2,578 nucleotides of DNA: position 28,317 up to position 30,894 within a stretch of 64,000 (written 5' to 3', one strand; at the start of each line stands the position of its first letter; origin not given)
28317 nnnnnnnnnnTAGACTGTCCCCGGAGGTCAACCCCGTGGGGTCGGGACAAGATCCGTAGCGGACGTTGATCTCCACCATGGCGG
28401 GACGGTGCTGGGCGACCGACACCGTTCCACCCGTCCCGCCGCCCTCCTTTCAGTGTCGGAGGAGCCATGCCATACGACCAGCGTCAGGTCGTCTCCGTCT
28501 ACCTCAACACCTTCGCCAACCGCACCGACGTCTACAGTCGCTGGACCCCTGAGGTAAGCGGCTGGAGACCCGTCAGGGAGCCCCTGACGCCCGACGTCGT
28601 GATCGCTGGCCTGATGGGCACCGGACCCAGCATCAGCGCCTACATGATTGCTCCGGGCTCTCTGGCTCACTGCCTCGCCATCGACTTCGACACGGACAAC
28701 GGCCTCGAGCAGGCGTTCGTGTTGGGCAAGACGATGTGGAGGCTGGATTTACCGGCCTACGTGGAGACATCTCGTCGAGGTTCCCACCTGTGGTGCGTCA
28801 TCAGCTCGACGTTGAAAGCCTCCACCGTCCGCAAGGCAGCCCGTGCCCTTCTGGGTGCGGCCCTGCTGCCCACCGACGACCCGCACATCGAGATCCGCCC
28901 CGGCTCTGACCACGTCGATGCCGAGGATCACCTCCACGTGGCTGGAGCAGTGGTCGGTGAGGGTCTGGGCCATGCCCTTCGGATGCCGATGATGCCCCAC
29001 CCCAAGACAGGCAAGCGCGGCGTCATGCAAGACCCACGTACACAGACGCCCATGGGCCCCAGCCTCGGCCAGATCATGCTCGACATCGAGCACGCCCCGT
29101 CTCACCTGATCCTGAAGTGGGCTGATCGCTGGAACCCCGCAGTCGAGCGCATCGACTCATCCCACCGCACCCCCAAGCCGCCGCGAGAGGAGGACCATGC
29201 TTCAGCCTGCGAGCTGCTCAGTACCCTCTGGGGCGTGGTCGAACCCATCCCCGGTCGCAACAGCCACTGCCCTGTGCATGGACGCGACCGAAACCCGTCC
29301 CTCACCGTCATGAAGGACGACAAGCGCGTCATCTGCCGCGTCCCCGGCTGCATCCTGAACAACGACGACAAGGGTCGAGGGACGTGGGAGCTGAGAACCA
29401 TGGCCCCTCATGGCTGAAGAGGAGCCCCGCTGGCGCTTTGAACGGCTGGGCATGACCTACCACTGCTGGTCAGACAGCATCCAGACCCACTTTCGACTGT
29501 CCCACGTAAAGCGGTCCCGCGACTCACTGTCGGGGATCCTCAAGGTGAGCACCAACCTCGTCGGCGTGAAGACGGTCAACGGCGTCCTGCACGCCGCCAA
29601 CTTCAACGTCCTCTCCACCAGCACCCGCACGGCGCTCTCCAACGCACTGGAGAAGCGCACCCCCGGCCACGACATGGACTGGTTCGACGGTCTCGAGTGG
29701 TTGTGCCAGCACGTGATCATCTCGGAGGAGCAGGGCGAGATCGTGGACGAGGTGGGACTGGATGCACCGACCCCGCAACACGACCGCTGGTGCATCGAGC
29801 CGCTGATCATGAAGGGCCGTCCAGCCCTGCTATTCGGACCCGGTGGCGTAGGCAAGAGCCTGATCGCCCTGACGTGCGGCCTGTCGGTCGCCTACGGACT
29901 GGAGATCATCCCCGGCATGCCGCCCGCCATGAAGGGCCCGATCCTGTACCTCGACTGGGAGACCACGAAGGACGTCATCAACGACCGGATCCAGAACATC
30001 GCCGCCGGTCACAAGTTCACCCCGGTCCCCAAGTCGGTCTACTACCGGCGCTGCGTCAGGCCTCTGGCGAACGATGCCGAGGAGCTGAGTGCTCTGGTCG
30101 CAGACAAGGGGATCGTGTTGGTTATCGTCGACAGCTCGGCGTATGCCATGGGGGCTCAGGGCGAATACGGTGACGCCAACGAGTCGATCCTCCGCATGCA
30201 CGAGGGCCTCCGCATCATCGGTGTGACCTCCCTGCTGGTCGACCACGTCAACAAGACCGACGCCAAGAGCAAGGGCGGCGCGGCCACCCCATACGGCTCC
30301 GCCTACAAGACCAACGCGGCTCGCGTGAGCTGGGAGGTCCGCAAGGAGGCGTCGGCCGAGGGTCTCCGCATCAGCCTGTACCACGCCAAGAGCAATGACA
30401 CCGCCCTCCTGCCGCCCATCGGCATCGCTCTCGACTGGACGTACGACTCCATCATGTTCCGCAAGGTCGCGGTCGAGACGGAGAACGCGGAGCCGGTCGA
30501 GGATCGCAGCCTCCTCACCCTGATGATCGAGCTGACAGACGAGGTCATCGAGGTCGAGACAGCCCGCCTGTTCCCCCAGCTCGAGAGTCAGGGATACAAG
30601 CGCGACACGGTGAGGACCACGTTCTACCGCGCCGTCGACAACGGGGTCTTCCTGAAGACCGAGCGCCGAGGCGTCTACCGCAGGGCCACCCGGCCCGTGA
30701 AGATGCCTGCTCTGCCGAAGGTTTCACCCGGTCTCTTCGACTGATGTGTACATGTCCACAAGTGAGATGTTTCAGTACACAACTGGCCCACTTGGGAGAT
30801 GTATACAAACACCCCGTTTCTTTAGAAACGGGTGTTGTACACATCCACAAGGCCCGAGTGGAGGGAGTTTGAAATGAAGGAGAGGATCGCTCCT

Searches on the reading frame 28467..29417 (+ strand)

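Call 10: search_protein_families(library=pfam, proteins=[window:28467-29417:+], max_evalue=0.001)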
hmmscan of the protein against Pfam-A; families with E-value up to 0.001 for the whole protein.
window:28467-29417:+ (316 aa): 1 family
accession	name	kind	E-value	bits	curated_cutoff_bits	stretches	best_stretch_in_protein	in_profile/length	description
PF22548.2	AEP-TOTE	-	4.9e-13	49.6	27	1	9-189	3-203/230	TOTE conflict system, Archaeo-Eukaryotic Primase domain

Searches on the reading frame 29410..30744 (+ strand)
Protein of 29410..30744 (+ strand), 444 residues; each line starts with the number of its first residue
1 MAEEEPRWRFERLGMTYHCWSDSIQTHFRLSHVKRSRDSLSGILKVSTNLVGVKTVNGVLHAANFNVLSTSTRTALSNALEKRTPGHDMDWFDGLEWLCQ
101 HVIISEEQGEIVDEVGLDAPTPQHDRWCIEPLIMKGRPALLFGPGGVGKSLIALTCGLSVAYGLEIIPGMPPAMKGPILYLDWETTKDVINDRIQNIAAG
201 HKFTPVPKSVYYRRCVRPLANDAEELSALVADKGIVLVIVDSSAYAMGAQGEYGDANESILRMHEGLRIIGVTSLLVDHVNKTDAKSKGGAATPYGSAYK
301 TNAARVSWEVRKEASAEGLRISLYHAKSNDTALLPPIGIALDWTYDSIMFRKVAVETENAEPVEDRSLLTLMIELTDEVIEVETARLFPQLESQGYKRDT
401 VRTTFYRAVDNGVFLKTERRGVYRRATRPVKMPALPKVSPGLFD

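Call 10: search_protein_families(library=pfam, proteins=[window:29410-30744:+], max_evalue=0.001)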
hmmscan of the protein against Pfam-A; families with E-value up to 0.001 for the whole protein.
window:29410-30744:+ (444 aa): 1 family
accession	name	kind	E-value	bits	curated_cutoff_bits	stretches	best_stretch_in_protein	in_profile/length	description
PF13481.12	AAA_25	-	1e-21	77.9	27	1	114-284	12-194/195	AAA domain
